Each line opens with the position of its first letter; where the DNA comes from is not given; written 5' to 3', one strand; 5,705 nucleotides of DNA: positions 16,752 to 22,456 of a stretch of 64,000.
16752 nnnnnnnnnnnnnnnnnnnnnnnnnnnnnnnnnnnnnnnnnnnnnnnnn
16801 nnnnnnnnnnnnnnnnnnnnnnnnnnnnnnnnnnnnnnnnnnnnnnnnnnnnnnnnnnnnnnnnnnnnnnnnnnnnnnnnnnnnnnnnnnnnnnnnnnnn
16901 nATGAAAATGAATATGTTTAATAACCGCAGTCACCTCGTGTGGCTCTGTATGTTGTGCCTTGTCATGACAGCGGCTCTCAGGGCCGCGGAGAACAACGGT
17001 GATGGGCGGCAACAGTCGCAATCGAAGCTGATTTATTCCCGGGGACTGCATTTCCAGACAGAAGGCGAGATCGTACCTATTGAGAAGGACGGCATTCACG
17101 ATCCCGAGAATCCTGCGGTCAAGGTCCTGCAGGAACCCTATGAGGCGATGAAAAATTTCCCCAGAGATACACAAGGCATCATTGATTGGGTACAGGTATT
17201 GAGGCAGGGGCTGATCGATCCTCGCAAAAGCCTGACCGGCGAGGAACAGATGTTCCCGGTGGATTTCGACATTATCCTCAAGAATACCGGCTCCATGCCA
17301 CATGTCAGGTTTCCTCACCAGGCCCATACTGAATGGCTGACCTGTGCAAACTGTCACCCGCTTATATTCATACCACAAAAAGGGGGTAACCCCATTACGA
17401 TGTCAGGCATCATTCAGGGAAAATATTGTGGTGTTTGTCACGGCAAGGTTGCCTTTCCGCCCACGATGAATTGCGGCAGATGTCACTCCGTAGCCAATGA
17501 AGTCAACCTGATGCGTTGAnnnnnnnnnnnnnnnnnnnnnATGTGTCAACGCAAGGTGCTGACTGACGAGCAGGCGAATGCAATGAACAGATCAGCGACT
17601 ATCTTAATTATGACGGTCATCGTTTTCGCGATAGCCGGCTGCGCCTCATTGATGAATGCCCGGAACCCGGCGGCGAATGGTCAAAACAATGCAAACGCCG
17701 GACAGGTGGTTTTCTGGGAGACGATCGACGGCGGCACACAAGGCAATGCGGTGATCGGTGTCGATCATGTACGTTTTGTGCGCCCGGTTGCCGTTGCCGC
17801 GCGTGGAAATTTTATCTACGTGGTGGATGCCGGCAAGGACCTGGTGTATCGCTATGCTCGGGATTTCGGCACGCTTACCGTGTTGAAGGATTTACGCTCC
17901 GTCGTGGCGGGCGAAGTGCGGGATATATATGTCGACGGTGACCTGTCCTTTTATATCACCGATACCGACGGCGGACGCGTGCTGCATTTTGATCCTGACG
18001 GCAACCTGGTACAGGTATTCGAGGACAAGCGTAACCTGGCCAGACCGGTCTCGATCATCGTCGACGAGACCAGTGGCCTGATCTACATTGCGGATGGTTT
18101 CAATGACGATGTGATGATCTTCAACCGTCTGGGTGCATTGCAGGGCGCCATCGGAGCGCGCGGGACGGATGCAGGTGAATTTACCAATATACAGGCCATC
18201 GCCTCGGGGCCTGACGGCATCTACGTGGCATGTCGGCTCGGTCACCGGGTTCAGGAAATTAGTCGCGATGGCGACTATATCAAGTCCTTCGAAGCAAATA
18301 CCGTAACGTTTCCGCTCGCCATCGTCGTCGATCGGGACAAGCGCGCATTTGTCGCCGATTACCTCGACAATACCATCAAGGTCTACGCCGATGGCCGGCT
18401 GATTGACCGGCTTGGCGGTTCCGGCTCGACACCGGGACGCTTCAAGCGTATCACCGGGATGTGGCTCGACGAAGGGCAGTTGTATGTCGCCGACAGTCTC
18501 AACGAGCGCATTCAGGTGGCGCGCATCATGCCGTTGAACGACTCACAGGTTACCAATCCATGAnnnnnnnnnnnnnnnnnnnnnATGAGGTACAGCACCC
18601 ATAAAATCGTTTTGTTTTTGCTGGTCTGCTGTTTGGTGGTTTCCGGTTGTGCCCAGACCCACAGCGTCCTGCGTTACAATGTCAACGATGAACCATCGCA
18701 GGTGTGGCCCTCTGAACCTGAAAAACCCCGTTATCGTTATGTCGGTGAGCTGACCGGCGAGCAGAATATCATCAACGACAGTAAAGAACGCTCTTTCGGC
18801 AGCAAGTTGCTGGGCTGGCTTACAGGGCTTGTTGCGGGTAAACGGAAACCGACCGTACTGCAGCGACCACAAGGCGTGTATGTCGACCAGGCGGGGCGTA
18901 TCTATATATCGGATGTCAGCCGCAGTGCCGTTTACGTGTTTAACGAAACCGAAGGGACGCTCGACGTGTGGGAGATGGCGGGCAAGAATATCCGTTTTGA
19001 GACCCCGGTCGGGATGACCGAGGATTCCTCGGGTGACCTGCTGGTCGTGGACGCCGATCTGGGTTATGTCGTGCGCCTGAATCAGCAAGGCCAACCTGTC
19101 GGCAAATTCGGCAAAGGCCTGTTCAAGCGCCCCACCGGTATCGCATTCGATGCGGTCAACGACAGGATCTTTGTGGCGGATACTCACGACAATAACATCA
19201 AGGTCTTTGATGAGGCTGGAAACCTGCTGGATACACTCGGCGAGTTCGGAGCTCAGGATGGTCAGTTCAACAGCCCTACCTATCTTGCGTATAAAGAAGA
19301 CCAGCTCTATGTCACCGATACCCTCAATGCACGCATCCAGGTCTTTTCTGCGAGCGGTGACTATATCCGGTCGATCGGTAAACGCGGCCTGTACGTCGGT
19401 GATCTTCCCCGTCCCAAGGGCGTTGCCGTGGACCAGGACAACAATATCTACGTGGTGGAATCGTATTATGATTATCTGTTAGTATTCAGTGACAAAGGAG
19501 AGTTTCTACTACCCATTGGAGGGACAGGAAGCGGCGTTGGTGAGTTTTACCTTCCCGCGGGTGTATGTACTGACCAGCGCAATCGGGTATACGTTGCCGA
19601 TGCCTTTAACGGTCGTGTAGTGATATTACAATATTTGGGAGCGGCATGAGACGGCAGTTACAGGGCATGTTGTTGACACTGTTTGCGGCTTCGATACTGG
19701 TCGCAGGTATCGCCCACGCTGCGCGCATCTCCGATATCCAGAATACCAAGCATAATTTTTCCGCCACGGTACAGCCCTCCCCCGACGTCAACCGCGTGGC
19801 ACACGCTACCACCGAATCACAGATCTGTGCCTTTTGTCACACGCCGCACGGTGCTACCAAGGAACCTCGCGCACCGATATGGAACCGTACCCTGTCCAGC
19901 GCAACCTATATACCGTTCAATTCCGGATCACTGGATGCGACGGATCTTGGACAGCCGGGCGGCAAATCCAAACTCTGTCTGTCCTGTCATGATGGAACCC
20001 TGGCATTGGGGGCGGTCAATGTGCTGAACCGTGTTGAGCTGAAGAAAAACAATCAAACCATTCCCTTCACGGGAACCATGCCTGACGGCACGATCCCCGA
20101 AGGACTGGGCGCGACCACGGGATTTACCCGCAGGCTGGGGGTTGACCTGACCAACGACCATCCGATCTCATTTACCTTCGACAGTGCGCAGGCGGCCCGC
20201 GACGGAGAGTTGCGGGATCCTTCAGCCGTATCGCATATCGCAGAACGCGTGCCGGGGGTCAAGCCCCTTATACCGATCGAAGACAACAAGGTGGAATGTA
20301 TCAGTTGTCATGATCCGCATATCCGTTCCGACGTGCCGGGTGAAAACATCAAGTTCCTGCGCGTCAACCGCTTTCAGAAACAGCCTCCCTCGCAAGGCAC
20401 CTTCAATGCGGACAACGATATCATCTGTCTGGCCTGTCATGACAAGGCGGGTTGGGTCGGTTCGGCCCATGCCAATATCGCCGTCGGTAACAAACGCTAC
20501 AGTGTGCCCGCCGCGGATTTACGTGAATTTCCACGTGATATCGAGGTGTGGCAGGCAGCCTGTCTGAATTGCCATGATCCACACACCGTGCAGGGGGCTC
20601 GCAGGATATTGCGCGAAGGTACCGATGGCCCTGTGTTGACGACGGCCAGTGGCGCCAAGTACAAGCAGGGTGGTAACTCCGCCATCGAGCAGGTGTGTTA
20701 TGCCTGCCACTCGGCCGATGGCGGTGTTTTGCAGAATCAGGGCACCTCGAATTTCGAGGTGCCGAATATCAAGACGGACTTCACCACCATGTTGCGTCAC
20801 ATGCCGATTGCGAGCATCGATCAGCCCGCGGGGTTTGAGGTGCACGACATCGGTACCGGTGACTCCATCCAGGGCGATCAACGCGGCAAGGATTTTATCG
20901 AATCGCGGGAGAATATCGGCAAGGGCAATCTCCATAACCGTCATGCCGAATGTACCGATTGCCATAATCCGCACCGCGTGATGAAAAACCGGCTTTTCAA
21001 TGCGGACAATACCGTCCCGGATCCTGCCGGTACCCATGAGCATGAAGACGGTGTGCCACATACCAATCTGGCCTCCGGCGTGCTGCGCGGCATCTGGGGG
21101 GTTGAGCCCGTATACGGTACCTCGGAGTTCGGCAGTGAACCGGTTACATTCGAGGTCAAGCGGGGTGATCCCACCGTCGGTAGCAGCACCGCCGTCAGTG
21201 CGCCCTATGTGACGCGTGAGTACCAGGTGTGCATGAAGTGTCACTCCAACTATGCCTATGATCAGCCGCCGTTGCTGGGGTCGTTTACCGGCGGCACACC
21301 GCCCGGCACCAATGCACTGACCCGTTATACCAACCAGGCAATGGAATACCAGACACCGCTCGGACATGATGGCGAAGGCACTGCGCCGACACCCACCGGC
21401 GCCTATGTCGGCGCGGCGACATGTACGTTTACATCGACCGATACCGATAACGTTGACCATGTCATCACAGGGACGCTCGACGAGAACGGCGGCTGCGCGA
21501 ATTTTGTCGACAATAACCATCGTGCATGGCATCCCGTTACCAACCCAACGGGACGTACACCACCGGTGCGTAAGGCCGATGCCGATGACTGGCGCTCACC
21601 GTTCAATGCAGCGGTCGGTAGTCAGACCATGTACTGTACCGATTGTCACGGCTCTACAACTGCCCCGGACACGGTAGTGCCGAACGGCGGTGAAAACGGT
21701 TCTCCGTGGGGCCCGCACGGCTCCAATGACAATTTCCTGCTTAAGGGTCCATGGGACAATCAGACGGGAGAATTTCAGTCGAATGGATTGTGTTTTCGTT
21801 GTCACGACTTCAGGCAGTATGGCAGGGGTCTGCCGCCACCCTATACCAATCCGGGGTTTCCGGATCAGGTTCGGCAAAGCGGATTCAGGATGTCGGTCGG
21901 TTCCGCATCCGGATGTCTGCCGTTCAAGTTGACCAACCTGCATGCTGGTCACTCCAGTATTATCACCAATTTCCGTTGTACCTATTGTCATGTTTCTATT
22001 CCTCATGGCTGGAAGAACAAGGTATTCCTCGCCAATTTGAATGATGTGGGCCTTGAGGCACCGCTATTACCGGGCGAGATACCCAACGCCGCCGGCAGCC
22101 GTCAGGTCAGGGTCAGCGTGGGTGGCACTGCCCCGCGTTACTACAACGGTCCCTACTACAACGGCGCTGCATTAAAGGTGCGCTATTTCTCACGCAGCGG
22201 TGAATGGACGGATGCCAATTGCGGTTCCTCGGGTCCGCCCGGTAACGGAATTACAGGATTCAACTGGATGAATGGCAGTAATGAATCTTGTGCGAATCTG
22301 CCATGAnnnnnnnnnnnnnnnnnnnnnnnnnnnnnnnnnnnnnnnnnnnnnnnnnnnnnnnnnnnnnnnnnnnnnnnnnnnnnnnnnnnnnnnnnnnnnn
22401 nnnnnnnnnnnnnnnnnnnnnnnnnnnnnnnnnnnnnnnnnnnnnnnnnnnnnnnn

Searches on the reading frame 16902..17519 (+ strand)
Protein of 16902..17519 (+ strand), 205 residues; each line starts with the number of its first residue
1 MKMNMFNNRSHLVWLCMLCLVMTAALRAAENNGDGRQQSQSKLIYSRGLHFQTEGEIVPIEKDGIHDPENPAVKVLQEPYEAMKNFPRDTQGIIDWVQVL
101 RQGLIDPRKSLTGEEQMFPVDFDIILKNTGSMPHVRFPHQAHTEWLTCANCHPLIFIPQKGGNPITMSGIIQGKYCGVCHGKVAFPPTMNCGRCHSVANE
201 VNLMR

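Call 54: search_protein_families(library=pfam, proteins=[window:16902-17519:+], max_evalue=0.00001)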
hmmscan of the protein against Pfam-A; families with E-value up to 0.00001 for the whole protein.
window:16902-17519:+ (205 aa): 1 family
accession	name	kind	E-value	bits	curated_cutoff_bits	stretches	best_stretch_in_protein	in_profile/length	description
PF14522.11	Cytochrome_C7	-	1.6e-12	47.5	24.8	1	135-196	1-67/67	Cytochrome c7 and related cytochrome c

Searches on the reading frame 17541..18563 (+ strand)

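Call 54: search_protein_families(library=pfam, proteins=[window:17541-18563:+], max_evalue=0.00001)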
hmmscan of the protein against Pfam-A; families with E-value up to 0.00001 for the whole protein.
window:17541-18563:+ (340 aa): 2 families
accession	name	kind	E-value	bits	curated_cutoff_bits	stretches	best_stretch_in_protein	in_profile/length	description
PF01436.27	NHL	-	1.9e-12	47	20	0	310-326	11-27/28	NHL repeat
PF17170.10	DUF5128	-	1.5e-08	34.7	22.9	0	175-232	50-109/321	6-bladed beta-propeller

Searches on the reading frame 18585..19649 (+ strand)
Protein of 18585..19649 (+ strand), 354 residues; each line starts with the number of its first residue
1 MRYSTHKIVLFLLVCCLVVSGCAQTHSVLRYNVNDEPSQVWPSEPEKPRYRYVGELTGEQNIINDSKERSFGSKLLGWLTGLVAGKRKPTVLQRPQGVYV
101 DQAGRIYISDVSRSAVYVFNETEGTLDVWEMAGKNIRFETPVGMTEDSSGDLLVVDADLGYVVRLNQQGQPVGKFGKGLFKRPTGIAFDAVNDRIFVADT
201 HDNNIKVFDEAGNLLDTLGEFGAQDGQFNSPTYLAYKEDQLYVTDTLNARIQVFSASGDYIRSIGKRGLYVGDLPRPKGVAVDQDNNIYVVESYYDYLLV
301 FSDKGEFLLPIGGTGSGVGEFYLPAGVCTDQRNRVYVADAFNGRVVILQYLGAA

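Call 54: search_protein_families(library=pfam, proteins=[window:18585-19649:+], max_evalue=0.00001)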
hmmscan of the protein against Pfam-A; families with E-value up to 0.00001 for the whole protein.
window:18585-19649:+ (354 aa): 5 families
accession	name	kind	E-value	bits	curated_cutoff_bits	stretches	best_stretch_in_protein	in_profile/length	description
PF01436.27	NHL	-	9.9e-31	104.7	20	0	180-208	1-28/28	NHL repeat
PF17170.10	DUF5128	-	1.6e-21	77.3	22.9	2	284-346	52-115/321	6-bladed beta-propeller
PF08450.18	SGL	-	3.3e-10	40.4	26.3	0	238-306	145-215/246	SMP-30/Gluconolactonase/LRE-like region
PF06739.17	SBBP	-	8.8e-07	29.2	20.5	0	277-291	15-29/38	Beta-propeller repeat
PF01731.26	Arylesterase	-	1.2e-06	29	21.3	0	180-209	53-82/86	Arylesterase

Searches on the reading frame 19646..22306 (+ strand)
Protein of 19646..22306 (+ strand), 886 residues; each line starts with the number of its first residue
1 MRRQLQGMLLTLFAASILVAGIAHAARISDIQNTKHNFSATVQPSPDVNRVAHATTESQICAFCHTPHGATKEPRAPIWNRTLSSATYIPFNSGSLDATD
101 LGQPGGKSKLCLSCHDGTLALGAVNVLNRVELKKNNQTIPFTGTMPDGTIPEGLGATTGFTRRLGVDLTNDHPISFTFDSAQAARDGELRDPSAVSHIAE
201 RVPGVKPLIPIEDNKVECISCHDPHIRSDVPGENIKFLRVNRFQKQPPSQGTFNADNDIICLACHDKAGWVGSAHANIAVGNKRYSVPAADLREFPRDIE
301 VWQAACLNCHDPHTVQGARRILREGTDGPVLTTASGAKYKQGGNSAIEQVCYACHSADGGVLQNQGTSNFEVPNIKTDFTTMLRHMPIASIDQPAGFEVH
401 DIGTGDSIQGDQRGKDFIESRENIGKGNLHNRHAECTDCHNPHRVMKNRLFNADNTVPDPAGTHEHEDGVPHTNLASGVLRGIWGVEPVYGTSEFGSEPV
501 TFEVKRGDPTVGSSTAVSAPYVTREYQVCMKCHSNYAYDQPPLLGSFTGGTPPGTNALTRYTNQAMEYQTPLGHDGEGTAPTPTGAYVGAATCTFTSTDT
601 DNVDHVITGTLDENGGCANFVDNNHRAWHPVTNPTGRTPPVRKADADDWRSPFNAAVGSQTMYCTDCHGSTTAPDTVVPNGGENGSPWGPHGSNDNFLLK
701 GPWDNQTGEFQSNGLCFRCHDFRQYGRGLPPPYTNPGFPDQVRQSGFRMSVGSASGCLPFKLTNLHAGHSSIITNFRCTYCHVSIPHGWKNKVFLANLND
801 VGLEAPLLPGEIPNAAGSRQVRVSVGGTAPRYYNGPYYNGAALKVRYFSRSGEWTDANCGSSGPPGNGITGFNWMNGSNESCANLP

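Call 7: search_protein_families(library=pfam, proteins=[window:19646-22306:+])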
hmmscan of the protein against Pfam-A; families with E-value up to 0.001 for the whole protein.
window:19646-22306:+ (886 aa): 4 families
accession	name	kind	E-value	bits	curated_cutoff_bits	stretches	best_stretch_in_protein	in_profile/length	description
PF09699.15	Paired_CXXCH_1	-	3.3e-22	78.3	20.6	0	663-721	8-37/41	Doubled CXXCH motif (Paired_CXXCH_1)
PF14522.11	Cytochrome_C7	-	4.7e-13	49.2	24.8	0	258-355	13-66/67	Cytochrome c7 and related cytochrome c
PF22113.1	Mtrc-MtrF_II-IV_dom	-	3.6e-08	33.6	30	1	212-316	78-169/176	Outer membrane cytochrome MtrC/MtrF-like, domains II/IV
PF14537.11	Cytochrom_c3_2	-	1.2e-05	26.1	25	0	422-446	46-70/79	Cytochrome c3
